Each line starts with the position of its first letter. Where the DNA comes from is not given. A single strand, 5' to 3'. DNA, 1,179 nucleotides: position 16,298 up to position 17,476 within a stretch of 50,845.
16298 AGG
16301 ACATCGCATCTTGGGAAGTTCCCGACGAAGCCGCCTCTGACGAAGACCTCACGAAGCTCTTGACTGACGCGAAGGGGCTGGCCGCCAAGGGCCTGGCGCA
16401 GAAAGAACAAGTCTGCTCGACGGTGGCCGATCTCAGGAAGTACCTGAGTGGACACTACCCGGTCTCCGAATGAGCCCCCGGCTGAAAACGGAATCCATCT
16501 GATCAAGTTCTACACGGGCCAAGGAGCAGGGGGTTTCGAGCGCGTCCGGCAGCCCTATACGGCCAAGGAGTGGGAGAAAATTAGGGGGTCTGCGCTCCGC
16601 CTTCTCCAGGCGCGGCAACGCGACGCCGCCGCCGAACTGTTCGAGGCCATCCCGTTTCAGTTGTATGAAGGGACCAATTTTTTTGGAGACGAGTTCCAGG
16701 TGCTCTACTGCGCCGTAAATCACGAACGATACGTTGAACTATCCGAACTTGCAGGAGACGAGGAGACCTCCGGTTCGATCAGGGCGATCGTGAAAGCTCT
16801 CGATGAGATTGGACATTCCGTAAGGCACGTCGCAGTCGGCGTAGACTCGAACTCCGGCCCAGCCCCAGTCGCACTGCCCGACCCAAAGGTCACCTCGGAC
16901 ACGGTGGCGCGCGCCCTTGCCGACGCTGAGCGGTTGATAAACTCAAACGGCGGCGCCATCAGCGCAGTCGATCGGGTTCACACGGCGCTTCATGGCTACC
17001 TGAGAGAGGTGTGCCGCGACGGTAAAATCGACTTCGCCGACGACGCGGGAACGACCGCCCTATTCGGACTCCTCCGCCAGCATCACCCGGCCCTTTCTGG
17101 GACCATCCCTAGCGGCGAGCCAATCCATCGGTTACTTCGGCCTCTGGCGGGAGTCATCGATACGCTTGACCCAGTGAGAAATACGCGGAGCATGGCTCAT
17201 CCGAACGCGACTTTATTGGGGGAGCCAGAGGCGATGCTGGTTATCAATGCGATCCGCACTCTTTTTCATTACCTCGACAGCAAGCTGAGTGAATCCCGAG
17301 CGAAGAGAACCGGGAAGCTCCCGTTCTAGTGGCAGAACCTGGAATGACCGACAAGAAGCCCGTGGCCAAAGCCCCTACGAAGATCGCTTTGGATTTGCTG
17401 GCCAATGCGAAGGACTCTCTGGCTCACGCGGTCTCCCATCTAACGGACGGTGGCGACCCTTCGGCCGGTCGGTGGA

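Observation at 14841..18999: Six-gene cargo operon with a 2-TM membrane protein, two small acidic proteins and three different HEPN (Rx4-6H) proteins: candidate undescribed defence or abortive-infection system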

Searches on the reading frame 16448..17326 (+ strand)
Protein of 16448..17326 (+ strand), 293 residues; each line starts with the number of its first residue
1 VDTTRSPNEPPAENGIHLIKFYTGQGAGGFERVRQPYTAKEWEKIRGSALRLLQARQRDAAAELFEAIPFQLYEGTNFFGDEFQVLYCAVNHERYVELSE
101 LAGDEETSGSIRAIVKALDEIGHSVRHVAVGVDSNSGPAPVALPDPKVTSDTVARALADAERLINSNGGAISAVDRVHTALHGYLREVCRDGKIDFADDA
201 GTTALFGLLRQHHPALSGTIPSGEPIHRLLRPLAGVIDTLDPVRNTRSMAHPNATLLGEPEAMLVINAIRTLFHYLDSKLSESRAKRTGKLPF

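Call 4: search_protein_families(library=pfam, proteins=[window:16448-17326:+], max_evalue=1)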
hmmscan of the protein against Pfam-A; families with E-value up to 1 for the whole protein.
window:16448-17326:+ (293 aa): 2 families
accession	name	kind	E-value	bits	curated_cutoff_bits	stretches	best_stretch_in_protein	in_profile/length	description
PF14355.11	Abi_C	-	3.1e-11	43.6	24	1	208-276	3-81/83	Abortive infection C-terminus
PF06369.18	Anemone_cytotox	-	0.035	14.2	25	1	110-143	13-46/176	Sea anemone cytotoxic protein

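Call 5: search_protein_families(library=padloc, proteins=[window:16448-17326:+], max_evalue=1)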
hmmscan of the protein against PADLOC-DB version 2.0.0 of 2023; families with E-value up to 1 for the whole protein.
window:16448-17326:+ (293 aa): 1 family
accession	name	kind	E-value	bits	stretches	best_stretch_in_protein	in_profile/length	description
PDLC02347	AbiJ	-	0.0076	14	1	224-276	219-273/281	AbiJ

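Call 6: search_protein_families(library=ncbifam, proteins=[window:16448-17326:+], max_evalue=1)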
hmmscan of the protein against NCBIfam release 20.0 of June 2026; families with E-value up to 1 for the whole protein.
window:16448-17326:+ (293 aa): 0 families

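Call 9: search_protein_families(library=phrogs, proteins=[window:16448-17326:+], max_evalue=0.1)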
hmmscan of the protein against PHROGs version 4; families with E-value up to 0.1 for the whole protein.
window:16448-17326:+ (293 aa): 0 families

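Call 63: search_solved_structures(query=window:16448-17326:+, max_evalue=10)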
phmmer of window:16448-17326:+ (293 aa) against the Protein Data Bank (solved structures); distinct sequences matched with E-value up to 10: 2.
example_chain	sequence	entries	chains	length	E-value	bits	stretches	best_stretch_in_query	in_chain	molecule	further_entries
2qv5_A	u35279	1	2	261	0.38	13.2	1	129-188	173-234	Uncharacterized protein Atu2773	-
8e15_G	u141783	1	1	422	0.81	12.1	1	126-213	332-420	F1 protein with Fibritin peptide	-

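Call 72: search_protein_families(library=padloc, proteins=[L001:296-3058:+, L001:3064-4833:+, L001:6514-6747:+], max_evalue=0.001)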
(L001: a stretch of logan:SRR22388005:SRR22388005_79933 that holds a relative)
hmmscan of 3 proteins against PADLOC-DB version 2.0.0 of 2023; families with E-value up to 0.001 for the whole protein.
L001:296-3058:+ (921 aa): 34 families (the best 25 are shown)
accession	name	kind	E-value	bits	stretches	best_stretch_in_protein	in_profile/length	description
PDLC04891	PDC-S06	-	4.8e-172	572.4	1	17-878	5-855/858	-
PDLC04893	PDC-S06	-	5.5e-156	519.3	1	27-878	16-858/862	-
PDLC04888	PDC-S06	-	2.7e-66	222.3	1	83-876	75-849/851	-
PDLC04892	PDC-S06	-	9.3e-59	197.5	1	79-719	60-682/843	-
PDLC03859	LmuB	-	2.3e-16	58.1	1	230-715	204-586/611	-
PDLC04895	PDC-S06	-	1.7e-13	48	1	644-710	557-628/784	-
PDLC04887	PDC-S06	-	1.2e-10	38.7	1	405-715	297-620/790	-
PDLC04135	mad3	-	3.8e-10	37.9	1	570-715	195-327/374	mads_3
PDLC04886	PDC-S06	-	6.7e-10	36.4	1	649-725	499-586/727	-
PDLC04894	PDC-S06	-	6.7e-10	36.1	1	648-719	503-578/740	-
PDLC04898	PDC-S06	-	3.4e-08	30.3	1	405-715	287-611/752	-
PDLC04890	PDC-S06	-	8.5e-08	29.2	1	647-724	495-586/732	-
PDLC02360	PrrC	-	1.2e-07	29.1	1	669-726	168-229/372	PrrC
PDLC04896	PDC-S06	-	2.7e-07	27.6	1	647-721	497-575/732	-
PDLC04889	PDC-S06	-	3.3e-07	27.2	1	643-712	412-483/693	-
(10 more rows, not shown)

L001:3064-4833:+ (590 aa): 34 families (the best 25 are shown)
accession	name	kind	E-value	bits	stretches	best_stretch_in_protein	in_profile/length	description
PDLC04138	mad6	-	5.1e-33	112.9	1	211-460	47-255/659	mads_6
PDLC04042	PD-T4-6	-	7.8e-32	109.1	1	280-459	30-210/292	-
PDLC04047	PD-T4-6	-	1.6e-27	94.5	1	285-459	37-210/327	-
PDLC04054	PD-T4-6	-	8.9e-26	89.1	1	288-459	39-211/347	-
PDLC04053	PD-T4-6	-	4.2e-25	86.9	1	288-459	38-209/311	-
PDLC04049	PD-T4-6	-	2.4e-23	80.7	1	282-418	35-179/442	-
PDLC04048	PD-T4-6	-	2.2e-22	77.9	1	299-459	50-210/354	-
PDLC04043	PD-T4-6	-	2.9e-22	77.4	1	288-459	44-215/452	-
PDLC04060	PD-T4-6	-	5.5e-22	76.3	1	289-458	38-206/486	-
PDLC03920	MkoA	-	8.3e-22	75.3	1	280-522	28-284/1112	-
PDLC04061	PD-T4-6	-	2e-21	75.1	1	286-458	43-220/510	-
PDLC04059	PD-T4-6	-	7.8e-21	72.6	1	282-463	29-218/433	-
PDLC01088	C3a189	-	1.7e-20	71.2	1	283-459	21-206/840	kinase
PDLC04044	PD-T4-6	-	3.8e-20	70.3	1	286-462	61-240/372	-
PDLC04058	PD-T4-6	-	4.3e-20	70.2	1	281-423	33-184/460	-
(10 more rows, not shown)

L001:6514-6747:+ (78 aa): 0 families

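Call 91: search_dna_similar(query=window:16448-17326:+, collection=plasmids, mode=protein, max_rows=15, max_evalue=0.001)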
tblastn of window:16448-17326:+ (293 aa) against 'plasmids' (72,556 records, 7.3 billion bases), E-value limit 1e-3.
Records with a match: 448; places in all: 456; records where one place covers at least 80% of the query: 0.
Best place of each record, by identity: <60% 448.
By first word of the organism name: Escherichia 384; Salmonella 23; Klebsiella 12; Citrobacter 7; Shigella 5; Cupriavidus 3; Comamonas 3; Enterobacter 3; Moellerella 2; Xanthomonas 1; and 5 more.
By predicted mobility (MOB-suite, as given by PLSDB): conjugative 330; mobilizable 69; non-mobilizable 49.
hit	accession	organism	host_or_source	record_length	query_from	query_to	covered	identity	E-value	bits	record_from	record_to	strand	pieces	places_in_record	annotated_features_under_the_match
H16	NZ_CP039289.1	Cupriavidus necator H16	single cell,sludge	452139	141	281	48%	47.5%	3e-31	130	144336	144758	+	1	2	abortive infection family protein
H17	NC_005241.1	Cupriavidus necator H16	-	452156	141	281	48%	47.5%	3e-31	130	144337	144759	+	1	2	abortive infection family protein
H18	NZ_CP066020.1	Cupriavidus necator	-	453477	141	281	48%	47.5%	3e-31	130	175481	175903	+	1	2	abortive infection family protein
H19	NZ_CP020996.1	Xanthomonas citri pv. phaseoli var. fuscans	Phaseolus vulgaris,cell culture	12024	146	280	46%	48.1%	5e-30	126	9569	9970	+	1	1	none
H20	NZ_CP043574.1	Comamonas testosteroni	bacterial isolate,biofilm reactor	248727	150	283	46%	46.3%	4e-29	123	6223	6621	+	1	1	abortive infection family protein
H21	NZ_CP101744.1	Comamonas sp. C11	mixed culture,wastewater treatment plant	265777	150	283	46%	46.3%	4e-29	123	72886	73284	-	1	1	abortive infection family protein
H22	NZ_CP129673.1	Comamonas testosteroni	Metal working fluids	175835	150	280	45%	45.8%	2e-28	121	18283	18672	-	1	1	abortive infection family protein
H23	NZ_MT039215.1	Serratia proteamaculans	-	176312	78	280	69%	27.7%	6e-15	82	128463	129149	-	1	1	abortive infection family protein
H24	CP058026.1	Escherichia coli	culture,Pooled sheep faecal samples ...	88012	135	280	50%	36.5%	9e-15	82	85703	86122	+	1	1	abortive infection family protein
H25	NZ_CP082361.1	Klebsiella sp. CTHL.F3a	food sample,kimchi (fermented cabbage)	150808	135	280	50%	36.5%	2e-14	81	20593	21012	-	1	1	abortive infection family protein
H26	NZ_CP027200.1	Escherichia coli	Culture,Sewage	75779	135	280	50%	36.5%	1e-13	79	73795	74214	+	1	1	abortive infection family protein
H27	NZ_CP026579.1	Escherichia coli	Homo sapiens,Culture,Rectal swab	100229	135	280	50%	36.5%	1e-13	79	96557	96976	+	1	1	abortive infection family protein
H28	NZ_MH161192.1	Klebsiella pneumoniae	-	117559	135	280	50%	36.5%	1e-13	79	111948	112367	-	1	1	abortive infection family protein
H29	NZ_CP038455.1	Escherichia coli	Homosapiens,Sputum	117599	135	280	50%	36.5%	1e-13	79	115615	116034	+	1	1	abortive infection family protein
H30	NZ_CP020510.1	Escherichia coli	Homo sapiens,abdominal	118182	135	280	50%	36.5%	1e-13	79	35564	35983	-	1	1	abortive infection family protein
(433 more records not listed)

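Call 93: get_annotated_region(hit=H16, flank=5000)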
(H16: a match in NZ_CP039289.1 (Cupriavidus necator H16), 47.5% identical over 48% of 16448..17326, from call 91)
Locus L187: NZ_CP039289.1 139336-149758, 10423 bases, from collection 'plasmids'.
description: Cupriavidus necator H16 plasmid pHG1, complete sequence
organism: Cupriavidus necator H16 (NCBI taxid 381666)
taxonomy: Bacteria; Pseudomonadota; Betaproteobacteria; Burkholderiales; Burkholderiaceae; Cupriavidus; Cupriavidus necator; Cupriavidus necator H16
host: -; source: single cell,sludge; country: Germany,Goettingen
typing (MOB-suite, as given by PLSDB): conjugative; replicon rep_cluster_120; relaxase MOBH,MOBP; mating-pair formation MPF_T
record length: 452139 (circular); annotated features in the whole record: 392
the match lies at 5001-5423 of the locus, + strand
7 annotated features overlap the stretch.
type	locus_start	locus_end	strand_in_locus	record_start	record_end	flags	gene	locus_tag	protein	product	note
CDS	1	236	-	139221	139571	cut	tnpB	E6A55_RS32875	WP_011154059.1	IS66 family insertion sequence element accessory protein TnpB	-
CDS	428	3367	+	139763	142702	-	-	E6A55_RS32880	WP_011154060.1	Tn3-like element IS882 family transposase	GO:0006313 - DNA transposition [Evidence IEA]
CDS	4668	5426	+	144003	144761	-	-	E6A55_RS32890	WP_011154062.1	abortive infection family protein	-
CDS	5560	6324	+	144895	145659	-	-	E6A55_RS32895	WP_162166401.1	abortive infection family protein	-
CDS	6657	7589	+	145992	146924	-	-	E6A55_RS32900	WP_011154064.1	hypothetical protein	-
CDS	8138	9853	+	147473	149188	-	-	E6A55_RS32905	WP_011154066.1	ATP-binding protein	-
CDS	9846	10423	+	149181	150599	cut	-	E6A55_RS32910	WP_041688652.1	UvrD-helicase domain-containing protein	-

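Call 94: get_annotated_region(hit=H20, flank=5000)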
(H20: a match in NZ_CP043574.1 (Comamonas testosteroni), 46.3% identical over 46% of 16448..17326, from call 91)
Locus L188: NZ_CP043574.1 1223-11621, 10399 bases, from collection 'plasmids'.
description: Comamonas testosteroni strain R5-28 plasmid unnamed, complete sequence
organism: Comamonas testosteroni (NCBI taxid 285)
taxonomy: Bacteria; Pseudomonadota; Betaproteobacteria; Burkholderiales; Comamonadaceae; Comamonas; Comamonas testosteroni
host: -; source: bacterial isolate,biofilm reactor; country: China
typing (MOB-suite, as given by PLSDB): non-mobilizable
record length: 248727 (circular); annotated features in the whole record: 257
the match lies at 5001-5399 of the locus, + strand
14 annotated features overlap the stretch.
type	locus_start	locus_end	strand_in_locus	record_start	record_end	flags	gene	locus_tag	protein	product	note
CDS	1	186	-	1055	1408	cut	-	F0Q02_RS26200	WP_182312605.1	hypothetical protein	-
CDS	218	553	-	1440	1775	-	-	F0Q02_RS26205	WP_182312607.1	hypothetical protein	-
CDS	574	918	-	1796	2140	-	-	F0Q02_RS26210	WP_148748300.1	hypothetical protein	-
CDS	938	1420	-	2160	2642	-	-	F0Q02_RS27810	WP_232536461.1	hypothetical protein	-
CDS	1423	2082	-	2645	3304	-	-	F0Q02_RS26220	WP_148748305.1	site-specific integrase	GO:0015074 - DNA integration [Evidence IEA]; GO:0006310 - DNA recombination [Evidence IEA]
CDS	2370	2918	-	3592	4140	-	-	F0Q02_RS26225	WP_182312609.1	GNAT family N-acetyltransferase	-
CDS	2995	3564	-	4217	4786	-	-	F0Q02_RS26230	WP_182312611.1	hypothetical protein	-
CDS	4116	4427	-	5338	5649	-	-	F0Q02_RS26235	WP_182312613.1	hypothetical protein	-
CDS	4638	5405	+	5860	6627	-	-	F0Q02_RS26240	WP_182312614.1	abortive infection family protein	-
CDS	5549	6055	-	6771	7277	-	-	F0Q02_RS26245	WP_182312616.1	hypothetical protein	-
CDS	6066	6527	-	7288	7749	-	-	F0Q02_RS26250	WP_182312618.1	hypothetical protein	-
CDS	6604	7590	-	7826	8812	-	-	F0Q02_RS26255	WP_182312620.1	hypothetical protein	-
CDS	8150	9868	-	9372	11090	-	-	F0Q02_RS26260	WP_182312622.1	hypothetical protein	-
CDS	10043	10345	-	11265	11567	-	-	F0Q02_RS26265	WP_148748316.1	hypothetical protein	-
